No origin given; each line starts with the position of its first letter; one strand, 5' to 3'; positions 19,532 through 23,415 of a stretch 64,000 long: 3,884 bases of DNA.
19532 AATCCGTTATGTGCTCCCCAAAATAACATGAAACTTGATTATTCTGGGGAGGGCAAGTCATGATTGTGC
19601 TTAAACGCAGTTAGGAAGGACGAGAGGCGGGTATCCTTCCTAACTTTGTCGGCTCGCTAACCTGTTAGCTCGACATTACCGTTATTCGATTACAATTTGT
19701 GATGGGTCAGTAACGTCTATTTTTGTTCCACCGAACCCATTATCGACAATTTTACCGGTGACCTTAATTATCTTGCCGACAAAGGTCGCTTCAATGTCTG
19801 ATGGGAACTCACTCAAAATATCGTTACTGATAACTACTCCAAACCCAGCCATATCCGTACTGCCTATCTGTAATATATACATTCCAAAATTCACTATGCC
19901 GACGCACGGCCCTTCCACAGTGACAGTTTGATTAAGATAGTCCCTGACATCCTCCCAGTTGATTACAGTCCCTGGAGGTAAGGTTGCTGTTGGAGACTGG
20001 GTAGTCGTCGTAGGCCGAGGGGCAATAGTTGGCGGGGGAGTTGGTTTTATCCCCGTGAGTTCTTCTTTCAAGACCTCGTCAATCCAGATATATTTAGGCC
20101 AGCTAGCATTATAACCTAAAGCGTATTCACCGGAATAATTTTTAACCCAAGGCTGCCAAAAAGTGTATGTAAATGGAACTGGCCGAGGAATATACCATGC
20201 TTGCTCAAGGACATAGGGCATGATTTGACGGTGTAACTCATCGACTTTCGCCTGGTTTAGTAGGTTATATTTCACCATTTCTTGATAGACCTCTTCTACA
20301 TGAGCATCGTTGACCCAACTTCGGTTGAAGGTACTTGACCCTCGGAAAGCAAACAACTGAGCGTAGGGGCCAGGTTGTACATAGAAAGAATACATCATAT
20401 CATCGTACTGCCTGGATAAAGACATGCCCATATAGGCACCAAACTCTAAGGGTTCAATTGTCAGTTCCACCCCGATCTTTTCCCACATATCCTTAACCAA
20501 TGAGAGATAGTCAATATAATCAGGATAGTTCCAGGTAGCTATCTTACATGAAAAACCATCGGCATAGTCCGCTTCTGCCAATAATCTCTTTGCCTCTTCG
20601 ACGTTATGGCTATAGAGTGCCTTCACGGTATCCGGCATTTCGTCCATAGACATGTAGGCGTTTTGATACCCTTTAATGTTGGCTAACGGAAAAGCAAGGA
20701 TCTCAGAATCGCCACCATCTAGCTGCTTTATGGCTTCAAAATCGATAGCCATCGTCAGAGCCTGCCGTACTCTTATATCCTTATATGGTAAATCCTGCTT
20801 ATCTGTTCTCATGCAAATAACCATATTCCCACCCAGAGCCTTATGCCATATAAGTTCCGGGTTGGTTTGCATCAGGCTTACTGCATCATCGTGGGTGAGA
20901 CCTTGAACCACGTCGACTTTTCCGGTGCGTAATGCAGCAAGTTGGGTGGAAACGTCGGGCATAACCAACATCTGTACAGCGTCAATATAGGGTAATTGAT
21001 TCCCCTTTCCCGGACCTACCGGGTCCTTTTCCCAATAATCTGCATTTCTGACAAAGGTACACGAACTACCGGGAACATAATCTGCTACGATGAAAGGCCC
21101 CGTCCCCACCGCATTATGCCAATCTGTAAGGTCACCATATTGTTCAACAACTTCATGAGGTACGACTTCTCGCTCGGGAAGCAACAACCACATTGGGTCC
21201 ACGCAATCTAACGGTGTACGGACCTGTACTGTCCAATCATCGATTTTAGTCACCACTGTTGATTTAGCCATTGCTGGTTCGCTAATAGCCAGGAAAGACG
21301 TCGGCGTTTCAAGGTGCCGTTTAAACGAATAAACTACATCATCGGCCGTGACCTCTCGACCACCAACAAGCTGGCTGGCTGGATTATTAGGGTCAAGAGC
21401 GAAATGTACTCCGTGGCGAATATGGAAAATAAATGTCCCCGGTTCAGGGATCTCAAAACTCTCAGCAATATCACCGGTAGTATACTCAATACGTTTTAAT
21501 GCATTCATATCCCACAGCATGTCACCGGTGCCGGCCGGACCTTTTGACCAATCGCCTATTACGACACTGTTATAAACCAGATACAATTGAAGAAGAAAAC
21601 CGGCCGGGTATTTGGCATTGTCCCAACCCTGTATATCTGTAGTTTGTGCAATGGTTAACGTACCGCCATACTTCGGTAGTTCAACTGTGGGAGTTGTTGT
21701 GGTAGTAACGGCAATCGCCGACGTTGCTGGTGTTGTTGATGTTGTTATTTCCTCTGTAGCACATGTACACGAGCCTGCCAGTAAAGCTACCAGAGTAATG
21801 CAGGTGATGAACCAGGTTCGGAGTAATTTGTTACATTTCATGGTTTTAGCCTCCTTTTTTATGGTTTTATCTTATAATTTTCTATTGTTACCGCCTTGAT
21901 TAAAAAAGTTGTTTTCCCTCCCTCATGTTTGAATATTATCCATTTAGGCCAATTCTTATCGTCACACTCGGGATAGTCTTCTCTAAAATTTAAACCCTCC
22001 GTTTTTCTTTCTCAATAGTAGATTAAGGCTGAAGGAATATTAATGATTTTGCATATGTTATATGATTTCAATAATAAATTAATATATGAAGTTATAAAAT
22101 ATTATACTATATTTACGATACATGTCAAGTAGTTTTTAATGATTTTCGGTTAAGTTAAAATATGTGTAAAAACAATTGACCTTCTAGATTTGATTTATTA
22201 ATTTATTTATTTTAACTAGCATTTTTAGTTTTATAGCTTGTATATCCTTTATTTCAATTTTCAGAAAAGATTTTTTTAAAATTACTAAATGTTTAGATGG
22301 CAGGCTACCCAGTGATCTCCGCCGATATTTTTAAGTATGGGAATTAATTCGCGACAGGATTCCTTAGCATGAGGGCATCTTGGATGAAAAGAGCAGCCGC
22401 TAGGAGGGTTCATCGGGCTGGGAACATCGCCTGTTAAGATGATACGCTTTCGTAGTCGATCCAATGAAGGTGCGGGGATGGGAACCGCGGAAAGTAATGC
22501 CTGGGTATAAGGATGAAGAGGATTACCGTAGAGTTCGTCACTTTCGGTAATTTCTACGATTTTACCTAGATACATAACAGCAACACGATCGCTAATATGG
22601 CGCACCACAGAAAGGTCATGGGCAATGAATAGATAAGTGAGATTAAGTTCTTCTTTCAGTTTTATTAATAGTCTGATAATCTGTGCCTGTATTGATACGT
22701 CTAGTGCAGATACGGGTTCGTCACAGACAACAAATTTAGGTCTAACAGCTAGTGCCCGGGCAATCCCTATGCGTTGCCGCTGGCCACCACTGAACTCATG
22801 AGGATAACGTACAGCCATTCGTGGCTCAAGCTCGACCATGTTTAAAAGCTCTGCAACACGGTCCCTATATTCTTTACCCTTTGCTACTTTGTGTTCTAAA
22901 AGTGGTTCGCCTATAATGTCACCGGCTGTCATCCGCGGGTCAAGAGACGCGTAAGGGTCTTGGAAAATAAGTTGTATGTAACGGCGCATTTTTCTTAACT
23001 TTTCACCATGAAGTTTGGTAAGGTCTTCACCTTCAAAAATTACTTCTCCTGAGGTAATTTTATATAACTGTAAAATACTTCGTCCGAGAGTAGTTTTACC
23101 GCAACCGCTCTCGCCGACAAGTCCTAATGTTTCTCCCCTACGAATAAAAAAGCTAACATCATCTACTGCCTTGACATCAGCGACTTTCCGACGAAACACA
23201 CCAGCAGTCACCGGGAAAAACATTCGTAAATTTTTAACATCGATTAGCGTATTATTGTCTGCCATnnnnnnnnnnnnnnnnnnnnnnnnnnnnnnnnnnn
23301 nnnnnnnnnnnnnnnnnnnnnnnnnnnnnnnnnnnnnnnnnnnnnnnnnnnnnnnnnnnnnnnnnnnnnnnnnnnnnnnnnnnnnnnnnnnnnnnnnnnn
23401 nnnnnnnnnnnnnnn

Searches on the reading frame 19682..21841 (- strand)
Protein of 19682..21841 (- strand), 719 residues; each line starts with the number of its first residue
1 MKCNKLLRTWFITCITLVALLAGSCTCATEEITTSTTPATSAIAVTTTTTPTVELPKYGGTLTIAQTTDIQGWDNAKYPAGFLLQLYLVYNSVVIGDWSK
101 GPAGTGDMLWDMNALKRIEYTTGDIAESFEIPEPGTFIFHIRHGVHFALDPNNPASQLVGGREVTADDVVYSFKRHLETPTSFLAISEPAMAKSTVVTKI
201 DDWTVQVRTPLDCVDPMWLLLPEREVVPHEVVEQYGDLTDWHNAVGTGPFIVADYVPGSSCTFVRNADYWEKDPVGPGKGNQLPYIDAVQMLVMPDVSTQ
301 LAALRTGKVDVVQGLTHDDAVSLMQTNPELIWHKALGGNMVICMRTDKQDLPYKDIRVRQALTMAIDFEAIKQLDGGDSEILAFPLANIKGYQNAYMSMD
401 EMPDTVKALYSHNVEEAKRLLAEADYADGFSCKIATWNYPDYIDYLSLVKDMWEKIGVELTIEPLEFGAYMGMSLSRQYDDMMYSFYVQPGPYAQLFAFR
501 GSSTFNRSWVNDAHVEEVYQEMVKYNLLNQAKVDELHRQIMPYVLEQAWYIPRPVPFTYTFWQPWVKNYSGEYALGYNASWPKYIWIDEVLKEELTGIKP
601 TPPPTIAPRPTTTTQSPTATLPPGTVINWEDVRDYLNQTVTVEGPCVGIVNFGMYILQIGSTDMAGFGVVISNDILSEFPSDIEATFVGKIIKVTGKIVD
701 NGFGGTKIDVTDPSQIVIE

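Call 30: search_protein_families(library=pfam, proteins=[window:19682-21841:-], max_evalue=0.001)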
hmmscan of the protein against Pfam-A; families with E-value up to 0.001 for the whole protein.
window:19682-21841:- (719 aa): 1 family
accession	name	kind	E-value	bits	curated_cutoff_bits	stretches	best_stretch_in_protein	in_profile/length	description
PF00496.27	SBP_bac_5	-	8.7e-56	190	32.4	1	123-496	4-357/368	Bacterial extracellular solute-binding proteins, family 5 Middle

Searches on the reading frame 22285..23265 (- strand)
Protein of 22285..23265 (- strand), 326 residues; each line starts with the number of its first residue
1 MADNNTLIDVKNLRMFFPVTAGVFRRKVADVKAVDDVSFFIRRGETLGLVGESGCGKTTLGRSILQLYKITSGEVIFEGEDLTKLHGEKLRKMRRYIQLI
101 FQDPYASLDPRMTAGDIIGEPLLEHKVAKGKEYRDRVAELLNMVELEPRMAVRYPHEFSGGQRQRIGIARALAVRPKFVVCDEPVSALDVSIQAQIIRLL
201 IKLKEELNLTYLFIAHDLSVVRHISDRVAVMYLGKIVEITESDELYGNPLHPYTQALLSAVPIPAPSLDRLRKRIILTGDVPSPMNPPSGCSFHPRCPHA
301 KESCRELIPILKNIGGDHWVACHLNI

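Call 33: search_protein_families(library=pfam, proteins=[window:22285-23265:-], max_evalue=0.0001)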
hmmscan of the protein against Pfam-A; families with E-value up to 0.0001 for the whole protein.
window:22285-23265:- (326 aa): 2 families
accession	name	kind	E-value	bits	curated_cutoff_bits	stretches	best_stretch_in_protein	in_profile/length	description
PF00005.33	ABC_tran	-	7.6e-33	114.4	25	1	35-185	2-136/137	ABC transporter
PF08352.17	oligo_HPY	-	1.2e-19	70.9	27.1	1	237-304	1-65/65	Oligopeptide/dipeptide transporter, C-terminal region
